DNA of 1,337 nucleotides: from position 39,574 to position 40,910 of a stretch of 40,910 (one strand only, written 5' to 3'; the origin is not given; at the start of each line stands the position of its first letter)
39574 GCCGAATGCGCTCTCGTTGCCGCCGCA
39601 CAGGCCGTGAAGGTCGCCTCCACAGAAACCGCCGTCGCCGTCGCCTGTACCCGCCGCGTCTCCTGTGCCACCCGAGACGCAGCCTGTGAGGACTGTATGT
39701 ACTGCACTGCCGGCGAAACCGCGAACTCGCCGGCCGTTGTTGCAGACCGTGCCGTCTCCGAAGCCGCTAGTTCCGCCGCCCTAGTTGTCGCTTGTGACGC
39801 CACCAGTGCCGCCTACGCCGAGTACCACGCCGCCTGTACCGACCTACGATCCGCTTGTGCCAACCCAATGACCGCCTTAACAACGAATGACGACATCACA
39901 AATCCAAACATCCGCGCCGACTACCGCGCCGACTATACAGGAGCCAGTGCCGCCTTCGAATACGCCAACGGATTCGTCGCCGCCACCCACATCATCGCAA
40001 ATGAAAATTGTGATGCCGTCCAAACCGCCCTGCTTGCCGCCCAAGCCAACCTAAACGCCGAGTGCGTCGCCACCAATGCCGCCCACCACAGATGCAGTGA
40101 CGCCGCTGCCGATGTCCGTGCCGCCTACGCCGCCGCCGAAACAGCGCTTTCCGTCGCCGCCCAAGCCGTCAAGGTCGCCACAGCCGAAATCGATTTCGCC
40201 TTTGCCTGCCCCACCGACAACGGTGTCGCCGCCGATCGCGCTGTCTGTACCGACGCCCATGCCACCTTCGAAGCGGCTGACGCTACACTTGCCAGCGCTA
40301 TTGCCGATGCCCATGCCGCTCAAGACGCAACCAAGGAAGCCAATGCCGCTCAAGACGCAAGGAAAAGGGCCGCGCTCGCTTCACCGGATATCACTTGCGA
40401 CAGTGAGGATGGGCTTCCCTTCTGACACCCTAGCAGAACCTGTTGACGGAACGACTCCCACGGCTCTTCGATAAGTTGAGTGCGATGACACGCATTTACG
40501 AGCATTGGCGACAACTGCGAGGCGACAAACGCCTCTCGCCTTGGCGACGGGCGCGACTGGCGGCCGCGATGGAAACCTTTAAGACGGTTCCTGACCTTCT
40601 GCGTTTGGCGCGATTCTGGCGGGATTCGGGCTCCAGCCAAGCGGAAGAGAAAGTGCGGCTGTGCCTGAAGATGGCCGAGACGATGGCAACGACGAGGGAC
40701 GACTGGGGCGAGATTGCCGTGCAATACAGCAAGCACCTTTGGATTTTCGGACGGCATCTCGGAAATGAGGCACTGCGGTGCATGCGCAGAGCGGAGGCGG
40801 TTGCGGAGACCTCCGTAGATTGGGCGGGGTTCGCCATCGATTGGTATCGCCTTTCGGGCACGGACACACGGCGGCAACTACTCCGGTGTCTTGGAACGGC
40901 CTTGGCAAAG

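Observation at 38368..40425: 640-685-aa hyper-alanine-rich, Cys-studded, internally repetitive protein with foreign codon usage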

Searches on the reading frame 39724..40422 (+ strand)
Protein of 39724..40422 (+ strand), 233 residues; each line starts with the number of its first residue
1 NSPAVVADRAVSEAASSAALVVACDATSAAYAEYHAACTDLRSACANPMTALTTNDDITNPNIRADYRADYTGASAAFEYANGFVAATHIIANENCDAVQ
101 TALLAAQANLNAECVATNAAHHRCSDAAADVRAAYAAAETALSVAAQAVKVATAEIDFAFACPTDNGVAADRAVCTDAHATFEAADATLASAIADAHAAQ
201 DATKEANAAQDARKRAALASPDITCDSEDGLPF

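Call 64: predict_structure(protein=window:39724-40422:+)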
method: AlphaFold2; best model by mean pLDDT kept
length: 233 residues; sequences in the alignment: 1
mean_pLDDT: 61.2   pTM: 0.46
mean pLDDT of the five models: 61.2, 60.0, 58.5, 51.9, 50.7
residues with pLDDT >= 90: 0; 70-90: 48; 50-70: 145; < 50: 40
segments of 3 or more residues with pLDDT < 50: 55-62, 64-68, 73-75, 165-167, 220-233
pLDDT, mean of each block of 10 residues (from residue 1): 70 65 68 72 62 48 47 50 61 68 69 57 62 68 66 57 49 59 65 69 71 66 43 38
secondary structure, 60 per line:
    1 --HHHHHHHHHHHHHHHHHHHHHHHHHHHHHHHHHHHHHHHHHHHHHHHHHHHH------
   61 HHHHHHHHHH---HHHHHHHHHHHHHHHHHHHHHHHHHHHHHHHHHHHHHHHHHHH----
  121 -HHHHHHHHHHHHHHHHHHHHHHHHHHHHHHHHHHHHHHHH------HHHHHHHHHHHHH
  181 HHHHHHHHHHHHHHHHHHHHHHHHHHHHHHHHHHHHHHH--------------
elements in order: H3-54 H61-70 H74-116 H122-161 H168-219

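Call 68: fold_search(model_id=the predicted structure, library=pdb)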
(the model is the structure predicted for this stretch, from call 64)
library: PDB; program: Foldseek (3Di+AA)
matches with E <= 10: 253; with E <= 0.001: 0
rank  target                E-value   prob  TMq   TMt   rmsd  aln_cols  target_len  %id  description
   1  5lm1_A                3.0e-01  0.41  0.29  0.21  41.1       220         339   15  Crystal Structure of HD-PTP phosphatase in complex with UBAP1 (released 2016-11-30)
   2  4ke2_A                3.1e-01  0.44  0.29  0.34  45.9       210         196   29  Crystal structure of the hyperactive Type I antifreeze from winter flounder (released 2014-02-26)
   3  9hmx_A                6.9e-01  0.18  0.23  0.28  36.0       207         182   20  Structure of SteB-RipA complex from Mycobacterium tuberculosis (released 2025-07-30)
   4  3plt_C                8.1e-01  0.18  0.21  0.22  28.4       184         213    9  Crystal structure of Lsp1 from Saccharomyces cerevisiae (released 2011-06-22)
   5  7n6g_3R               8.1e-01  0.10  0.18  0.13  50.7       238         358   17  C1 of central pair (released 2022-05-18)
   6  7xge_C                9.0e-01  0.63  0.36  0.49   9.4       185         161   16  Crystal structure of MCL-1 in complex with computationally designed inhibitor protein (released 2022-07-20)
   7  6ewy                  9.5e-01  0.14  0.23  0.26  38.8       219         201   21  RipA Peptidoglycan hydrolase (Rv1477, Mycobacterium tuberculosis) N-terminal domain (released 2018-05-02)
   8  7sqc_1Y               9.5e-01  0.14  0.23  0.20  33.4       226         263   15  Ciliary C1 central pair apparatus isolated from Chlamydomonas reinhardtii (released 2022-04-13)
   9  7sqc_1J               9.5e-01  0.14  0.22  0.17  47.0       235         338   14  Ciliary C1 central pair apparatus isolated from Chlamydomonas reinhardtii (released 2022-04-13)
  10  7sqc_1X               9.5e-01  0.09  0.18  0.18  38.5       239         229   12  Ciliary C1 central pair apparatus isolated from Chlamydomonas reinhardtii (released 2022-04-13)
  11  8s2p_BBB              1.0e+00  0.11  0.16  0.20  14.6       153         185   10  Crystal structure of Borrelia burgdorferi paralogous family 12 outer surface protein BBH37 (space group p21) (released 2025-03-05)
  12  7sqc_1H               1.1e+00  0.13  0.20  0.25  31.0       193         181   17  Ciliary C1 central pair apparatus isolated from Chlamydomonas reinhardtii (released 2022-04-13)
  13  7sqc_1K               1.1e+00  0.12  0.21  0.15  48.1       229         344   16  Ciliary C1 central pair apparatus isolated from Chlamydomonas reinhardtii (released 2022-04-13)
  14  7sqc_1F               1.1e+00  0.14  0.22  0.23  24.2       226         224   16  Ciliary C1 central pair apparatus isolated from Chlamydomonas reinhardtii (released 2022-04-13)
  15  7xgg_A                1.2e+00  0.47  0.35  0.47  11.0       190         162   17  Crystal structure of BCL-xL in complex with computationally designed inhibitor protein (released 2022-07-20)
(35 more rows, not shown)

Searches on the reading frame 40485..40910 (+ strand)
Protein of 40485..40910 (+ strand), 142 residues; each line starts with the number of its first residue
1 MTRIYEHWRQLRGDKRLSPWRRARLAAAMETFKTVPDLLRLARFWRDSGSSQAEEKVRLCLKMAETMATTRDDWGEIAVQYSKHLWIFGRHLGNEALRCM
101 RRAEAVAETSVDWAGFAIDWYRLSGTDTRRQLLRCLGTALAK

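Call 39: search_protein_families(library=padloc, proteins=[window:40485-40910:+], max_evalue=0.01)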
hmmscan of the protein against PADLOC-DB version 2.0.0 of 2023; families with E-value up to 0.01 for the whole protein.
seq(142 aa): 0 families

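Call 43: search_protein_families(library=pfam, proteins=[window:40485-40910:+], max_evalue=10)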
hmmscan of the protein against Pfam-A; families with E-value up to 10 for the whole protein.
seq(142 aa): 1 family
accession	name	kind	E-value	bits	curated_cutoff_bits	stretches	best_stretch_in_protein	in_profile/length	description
PF15063.11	TC1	-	0.00069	20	27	1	21-67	20-65/75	Thyroid cancer protein 1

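Call 44: search_protein_families(library=ncbifam, proteins=[window:40485-40910:+], max_evalue=1)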
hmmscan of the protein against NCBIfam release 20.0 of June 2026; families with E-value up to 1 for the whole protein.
seq(142 aa): 0 families

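Call 60: find_homologous_proteins(query=window:40485-40910:+, max_evalue=0.001)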
Query seq(142 aa) (142 aa): 1 proteins with E <= 0.001 among 51 candidates.
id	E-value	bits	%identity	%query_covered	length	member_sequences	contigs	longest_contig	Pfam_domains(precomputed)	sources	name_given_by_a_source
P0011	1.5e-90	318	100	100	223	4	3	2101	-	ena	-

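Call 61: find_encoding_contigs(protein=P0011, flank=10000)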
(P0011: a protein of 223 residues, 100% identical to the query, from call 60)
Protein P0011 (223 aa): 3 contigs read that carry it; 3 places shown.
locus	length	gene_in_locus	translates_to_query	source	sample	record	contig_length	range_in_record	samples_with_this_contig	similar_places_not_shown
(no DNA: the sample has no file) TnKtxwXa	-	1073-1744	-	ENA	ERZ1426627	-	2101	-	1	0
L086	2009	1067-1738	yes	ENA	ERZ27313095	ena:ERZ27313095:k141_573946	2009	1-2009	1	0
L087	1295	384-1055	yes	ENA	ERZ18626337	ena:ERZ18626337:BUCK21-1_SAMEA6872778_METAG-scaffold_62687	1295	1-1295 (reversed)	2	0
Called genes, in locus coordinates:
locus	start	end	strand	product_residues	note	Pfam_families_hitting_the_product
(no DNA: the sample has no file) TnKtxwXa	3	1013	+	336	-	?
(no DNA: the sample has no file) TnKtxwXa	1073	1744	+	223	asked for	-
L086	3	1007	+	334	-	?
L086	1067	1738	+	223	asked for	-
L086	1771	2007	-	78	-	?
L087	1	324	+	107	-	?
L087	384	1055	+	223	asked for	-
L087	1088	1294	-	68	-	?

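Call 79: search_protein_families(library=pfam, proteins=[P0011], max_evalue=10)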
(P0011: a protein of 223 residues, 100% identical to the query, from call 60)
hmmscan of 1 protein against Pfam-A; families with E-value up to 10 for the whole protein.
P0011 (223 aa): 1 family
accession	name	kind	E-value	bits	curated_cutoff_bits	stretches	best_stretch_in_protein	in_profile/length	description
PF15063.11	TC1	-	0.0015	18.9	27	1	21-67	20-65/75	Thyroid cancer protein 1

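Call 80: search_protein_families(library=phrogs, proteins=[P0011], max_evalue=0.01)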
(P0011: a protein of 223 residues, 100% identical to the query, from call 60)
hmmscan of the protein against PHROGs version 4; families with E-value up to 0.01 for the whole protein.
P0011 (223 aa): 0 families
